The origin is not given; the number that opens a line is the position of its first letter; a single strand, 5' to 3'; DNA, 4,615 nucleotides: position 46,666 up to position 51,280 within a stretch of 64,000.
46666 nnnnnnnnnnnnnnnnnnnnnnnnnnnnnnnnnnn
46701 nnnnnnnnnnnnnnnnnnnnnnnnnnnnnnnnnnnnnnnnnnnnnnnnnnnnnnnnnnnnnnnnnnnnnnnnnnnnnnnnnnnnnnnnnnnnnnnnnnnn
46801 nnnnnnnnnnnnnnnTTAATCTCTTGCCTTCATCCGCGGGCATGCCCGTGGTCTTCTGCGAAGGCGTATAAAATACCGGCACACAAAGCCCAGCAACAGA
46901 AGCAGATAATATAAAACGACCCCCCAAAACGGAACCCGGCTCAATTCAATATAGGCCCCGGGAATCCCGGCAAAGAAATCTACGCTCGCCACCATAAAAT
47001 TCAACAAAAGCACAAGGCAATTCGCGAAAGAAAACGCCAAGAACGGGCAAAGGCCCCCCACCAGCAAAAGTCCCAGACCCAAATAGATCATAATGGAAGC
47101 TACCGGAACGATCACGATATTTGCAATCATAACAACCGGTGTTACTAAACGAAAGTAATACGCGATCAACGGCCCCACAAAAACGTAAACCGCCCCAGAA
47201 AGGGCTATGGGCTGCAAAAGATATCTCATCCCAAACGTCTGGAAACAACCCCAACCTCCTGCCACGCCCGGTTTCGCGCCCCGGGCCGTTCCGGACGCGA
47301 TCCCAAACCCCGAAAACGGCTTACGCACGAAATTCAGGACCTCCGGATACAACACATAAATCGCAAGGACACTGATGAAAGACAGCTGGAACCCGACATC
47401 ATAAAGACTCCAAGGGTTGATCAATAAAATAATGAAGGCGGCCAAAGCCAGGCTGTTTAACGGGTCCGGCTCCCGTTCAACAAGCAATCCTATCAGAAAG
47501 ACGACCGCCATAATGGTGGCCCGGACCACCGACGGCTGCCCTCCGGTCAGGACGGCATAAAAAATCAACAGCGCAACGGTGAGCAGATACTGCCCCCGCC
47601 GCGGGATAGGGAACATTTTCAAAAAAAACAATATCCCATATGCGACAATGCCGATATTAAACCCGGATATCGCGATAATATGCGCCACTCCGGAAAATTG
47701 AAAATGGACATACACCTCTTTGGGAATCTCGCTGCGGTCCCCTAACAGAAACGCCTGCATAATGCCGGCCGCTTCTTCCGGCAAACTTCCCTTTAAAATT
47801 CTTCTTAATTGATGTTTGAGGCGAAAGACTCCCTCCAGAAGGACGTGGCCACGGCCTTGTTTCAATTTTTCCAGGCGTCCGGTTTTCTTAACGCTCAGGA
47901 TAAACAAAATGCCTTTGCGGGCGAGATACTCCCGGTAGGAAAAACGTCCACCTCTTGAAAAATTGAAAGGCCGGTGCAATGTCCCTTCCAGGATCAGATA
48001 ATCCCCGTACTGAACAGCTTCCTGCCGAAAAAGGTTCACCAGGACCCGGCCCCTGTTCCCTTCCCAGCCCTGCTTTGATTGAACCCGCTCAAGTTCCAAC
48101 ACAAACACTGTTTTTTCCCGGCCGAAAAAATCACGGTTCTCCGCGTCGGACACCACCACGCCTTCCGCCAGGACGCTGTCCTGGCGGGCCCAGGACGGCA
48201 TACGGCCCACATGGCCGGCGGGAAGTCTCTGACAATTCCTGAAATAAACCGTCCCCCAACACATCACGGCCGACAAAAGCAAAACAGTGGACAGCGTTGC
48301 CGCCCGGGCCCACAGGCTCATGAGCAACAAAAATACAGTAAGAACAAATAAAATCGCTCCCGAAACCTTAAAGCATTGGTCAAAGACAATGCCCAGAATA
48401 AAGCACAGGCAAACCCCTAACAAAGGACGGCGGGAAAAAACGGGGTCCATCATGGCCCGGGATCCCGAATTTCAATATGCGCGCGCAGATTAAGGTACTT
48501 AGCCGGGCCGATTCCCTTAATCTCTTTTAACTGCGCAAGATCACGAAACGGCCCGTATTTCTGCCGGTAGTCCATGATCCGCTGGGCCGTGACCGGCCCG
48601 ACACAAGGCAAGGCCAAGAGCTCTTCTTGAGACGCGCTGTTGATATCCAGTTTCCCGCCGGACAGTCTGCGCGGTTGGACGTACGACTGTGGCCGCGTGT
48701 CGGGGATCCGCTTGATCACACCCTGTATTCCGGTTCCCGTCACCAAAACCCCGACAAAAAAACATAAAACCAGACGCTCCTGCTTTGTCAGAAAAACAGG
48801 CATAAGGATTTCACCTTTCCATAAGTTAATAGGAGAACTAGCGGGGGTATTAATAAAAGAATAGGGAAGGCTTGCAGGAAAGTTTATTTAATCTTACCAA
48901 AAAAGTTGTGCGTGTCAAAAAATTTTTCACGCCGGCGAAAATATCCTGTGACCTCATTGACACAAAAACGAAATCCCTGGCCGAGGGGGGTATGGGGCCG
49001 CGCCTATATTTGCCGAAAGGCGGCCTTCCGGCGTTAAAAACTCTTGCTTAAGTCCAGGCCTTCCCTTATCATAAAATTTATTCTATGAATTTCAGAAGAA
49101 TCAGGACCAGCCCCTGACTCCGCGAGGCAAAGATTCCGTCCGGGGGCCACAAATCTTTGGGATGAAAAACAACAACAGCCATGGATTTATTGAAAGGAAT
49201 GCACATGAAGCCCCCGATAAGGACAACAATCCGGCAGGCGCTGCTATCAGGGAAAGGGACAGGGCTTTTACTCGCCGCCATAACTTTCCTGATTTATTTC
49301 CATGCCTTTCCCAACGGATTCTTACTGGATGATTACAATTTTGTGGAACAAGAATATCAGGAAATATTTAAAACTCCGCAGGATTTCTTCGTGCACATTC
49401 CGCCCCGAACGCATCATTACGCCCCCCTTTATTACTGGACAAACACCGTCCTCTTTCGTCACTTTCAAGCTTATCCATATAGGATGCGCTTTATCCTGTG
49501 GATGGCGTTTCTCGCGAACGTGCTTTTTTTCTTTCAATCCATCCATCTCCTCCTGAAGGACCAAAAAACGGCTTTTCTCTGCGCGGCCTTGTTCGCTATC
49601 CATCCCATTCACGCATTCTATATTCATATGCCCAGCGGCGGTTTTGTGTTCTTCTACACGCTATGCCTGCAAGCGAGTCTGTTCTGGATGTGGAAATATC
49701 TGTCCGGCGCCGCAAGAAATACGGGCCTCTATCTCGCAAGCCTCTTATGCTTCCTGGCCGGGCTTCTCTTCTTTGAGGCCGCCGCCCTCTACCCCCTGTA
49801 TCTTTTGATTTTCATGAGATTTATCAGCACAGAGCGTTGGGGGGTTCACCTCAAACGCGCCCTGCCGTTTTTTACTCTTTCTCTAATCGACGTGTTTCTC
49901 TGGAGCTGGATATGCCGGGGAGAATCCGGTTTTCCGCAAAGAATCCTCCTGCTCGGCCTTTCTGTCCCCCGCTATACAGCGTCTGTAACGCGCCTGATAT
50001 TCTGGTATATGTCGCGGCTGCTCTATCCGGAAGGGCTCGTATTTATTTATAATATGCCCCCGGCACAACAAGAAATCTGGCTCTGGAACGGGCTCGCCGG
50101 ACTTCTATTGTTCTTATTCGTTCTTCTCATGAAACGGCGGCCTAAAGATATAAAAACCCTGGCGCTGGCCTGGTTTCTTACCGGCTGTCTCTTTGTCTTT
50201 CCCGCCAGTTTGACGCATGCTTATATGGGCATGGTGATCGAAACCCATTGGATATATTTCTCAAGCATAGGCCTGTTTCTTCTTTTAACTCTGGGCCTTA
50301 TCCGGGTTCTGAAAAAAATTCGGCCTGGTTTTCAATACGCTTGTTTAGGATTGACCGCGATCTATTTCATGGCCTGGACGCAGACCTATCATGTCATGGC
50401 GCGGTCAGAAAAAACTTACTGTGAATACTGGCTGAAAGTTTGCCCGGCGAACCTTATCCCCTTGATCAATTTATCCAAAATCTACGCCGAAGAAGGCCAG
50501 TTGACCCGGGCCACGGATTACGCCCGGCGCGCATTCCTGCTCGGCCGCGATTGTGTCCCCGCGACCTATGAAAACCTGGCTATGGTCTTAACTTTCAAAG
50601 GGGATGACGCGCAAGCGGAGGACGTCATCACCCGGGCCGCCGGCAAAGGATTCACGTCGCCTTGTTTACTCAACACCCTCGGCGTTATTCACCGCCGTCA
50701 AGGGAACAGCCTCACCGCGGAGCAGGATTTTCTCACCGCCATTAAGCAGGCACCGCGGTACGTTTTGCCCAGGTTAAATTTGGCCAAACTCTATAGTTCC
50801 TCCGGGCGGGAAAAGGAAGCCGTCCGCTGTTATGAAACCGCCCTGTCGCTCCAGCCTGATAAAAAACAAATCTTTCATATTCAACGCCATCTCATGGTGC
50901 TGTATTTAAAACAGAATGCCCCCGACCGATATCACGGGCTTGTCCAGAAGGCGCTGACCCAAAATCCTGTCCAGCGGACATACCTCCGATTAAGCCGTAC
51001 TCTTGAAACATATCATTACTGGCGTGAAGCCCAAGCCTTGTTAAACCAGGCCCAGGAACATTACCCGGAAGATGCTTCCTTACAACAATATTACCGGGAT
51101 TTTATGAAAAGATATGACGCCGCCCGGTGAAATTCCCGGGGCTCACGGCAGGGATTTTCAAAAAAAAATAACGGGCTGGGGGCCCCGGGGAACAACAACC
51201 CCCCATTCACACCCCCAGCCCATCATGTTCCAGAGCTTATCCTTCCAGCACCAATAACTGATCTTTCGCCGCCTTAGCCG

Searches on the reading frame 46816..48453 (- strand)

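Call 69: search_protein_families(library=pfam, proteins=[window:46816-48453:-], max_evalue=0.0001)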
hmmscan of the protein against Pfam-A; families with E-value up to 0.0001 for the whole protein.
window:46816-48453:- (545 aa): 2 families
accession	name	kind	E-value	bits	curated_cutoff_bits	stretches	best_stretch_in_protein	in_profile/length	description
PF03772.21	Competence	-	2.5e-61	207.8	23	1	236-526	2-267/270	Competence protein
PF13567.11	DUF4131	-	1.6e-23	83.6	31.6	1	33-191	8-162/165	Domain of unknown function (DUF4131)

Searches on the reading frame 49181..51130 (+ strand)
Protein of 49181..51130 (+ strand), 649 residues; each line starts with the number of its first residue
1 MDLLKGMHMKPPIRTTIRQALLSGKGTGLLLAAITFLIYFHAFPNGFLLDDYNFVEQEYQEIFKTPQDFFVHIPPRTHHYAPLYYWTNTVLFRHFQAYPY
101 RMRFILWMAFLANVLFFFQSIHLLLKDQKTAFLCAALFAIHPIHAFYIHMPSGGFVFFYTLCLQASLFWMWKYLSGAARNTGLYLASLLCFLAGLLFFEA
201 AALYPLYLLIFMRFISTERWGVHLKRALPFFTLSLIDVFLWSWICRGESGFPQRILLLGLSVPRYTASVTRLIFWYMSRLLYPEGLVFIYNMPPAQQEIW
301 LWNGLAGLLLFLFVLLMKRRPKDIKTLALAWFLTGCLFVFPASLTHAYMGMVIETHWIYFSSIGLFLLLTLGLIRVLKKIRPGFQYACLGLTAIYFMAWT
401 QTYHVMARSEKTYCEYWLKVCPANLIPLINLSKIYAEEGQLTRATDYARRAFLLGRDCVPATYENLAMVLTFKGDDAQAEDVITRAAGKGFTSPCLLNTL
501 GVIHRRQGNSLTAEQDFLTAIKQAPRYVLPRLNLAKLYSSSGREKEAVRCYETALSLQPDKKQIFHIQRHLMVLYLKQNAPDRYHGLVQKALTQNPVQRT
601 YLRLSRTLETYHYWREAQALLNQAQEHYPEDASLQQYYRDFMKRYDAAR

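Call 3: search_protein_families(library=pfam, proteins=[window:49181-51130:+], max_evalue=1)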
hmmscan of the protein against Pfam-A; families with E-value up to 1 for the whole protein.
window:49181-51130:+ (649 aa): 15 families
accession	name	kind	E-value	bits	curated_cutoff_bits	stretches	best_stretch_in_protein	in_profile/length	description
PF07719.23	TPR_2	-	5.7e-15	54.6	27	2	533-560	6-33/34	Tetratricopeptide repeat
PF13181.12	TPR_8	-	1.5e-12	47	25.7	1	532-560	5-33/34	Tetratricopeptide repeat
PF13424.12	TPR_12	-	7.2e-12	45.8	30.1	2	495-558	4-75/77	Tetratricopeptide repeat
PF00515.34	TPR_1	-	3.2e-10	39.8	27.8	2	533-560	6-33/34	Tetratricopeptide repeat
PF13431.12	TPR_17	-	1.9e-09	37.5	24.4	1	517-548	2-33/34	Tetratricopeptide repeat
PF13176.12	TPR_7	-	2.6e-08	33.7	27.9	1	532-560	3-33/36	Tetratricopeptide repeat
PF13428.12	TPR_14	-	8e-08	32.7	23.5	2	600-636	3-39/44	Tetratricopeptide repeat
PF14559.12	TPR_19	-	1e-07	32.6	25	1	507-562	4-59/68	Tetratricopeptide repeat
PF13374.12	TPR_10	-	1.7e-07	31.4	27.5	1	532-557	6-31/42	Tetratricopeptide repeat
PF13414.12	TPR_11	-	0.00068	19.7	26.8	1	539-561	5-27/42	TPR repeat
PF17874.7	TPR_MalT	-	0.0055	16.5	45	1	420-461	117-158/336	MalT-like TPR region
PF23914.1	TPR_CcmH_CycH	-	0.015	15.6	42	0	533-605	55-127/158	Cytochrome c-type biogenesis protein H TPR domain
PF13429.12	TPR_15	-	0.024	14.5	26.2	1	520-564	141-182/280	Tetratricopeptide repeat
PF13432.12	TPR_16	-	0.034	15.1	32.7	1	500-560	3-63/65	Tetratricopeptide repeat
PF13371.12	TPR_9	-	0.086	13.3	35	1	503-564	4-65/73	Tetratricopeptide repeat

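Call 4: search_protein_families(library=ncbifam, proteins=[window:49181-51130:+], max_evalue=1)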
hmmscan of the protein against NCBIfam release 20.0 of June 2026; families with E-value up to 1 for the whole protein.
window:49181-51130:+ (649 aa): 14 families
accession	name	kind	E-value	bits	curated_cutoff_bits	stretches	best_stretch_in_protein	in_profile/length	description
TIGR02917.1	PEP_TPR_lipo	equivalog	3e-13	48.6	312.2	2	493-634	464-603/899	XrtA/PEP-CTERM system TPR-repeat protein PrsT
TIGR02521.1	type_IV_pilW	equivalog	5.2e-09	36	154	1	500-564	37-101/234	type IV pilus biogenesis/stability protein PilW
NF002725.1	PRK02603.1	equivalog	2.9e-07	30.7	143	2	541-605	48-112/173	photosystem I assembly protein Ycf3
NF033920.0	C39_PA2778_fam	equivalog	1e-06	28.4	150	2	507-565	169-227/255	PA2778 family cysteine peptidase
NF040959.1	MamA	equivalog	1.1e-06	28.2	200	2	413-557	59-202/204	magnetosome protein MamA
NF008757.0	PRK11788.1-5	equivalog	2.2e-06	27.1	363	1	504-642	190-326/388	lipopolysaccharide assembly protein LapB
NF033758.1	gliding_GltE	equivalog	5.3e-06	25.7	225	1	429-537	158-265/411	adventurous gliding motility TPR repeat lipoprotein GltE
NF008756.0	PRK11788.1-4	equivalog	2.9e-05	23.3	474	1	506-638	192-319/389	lipopolysaccharide assembly protein LapB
TIGR00540.1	TPR_hemY_coli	hypoth_equivalog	5.5e-05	22.1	142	1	492-553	324-384/385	heme biosynthesis-associated TPR protein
NF047558.1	TPR_END_plus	domain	9.7e-05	22.2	32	1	533-564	4-35/56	TPR end-of-group domain-containing protein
NF033762.1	social_mot_Tgl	equivalog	0.00073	18.9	225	1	498-597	69-168/252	social motility TPR repeat lipoprotein Tgl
TIGR03939.1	PGA_TPR_OMP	equivalog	0.0015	16.8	366.65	1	507-609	408-507/800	poly-beta-1,6 N-acetyl-D-glucosamine export porin PgaA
NF011721.1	PRK15174.1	equivalog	0.0038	15.5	1200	1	436-594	188-351/656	Vi polysaccharide transport protein VexE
TIGR02795.1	tol_pal_ybgF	equivalog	0.04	14.5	90.1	1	577-636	55-114/119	tol-pal system protein YbgF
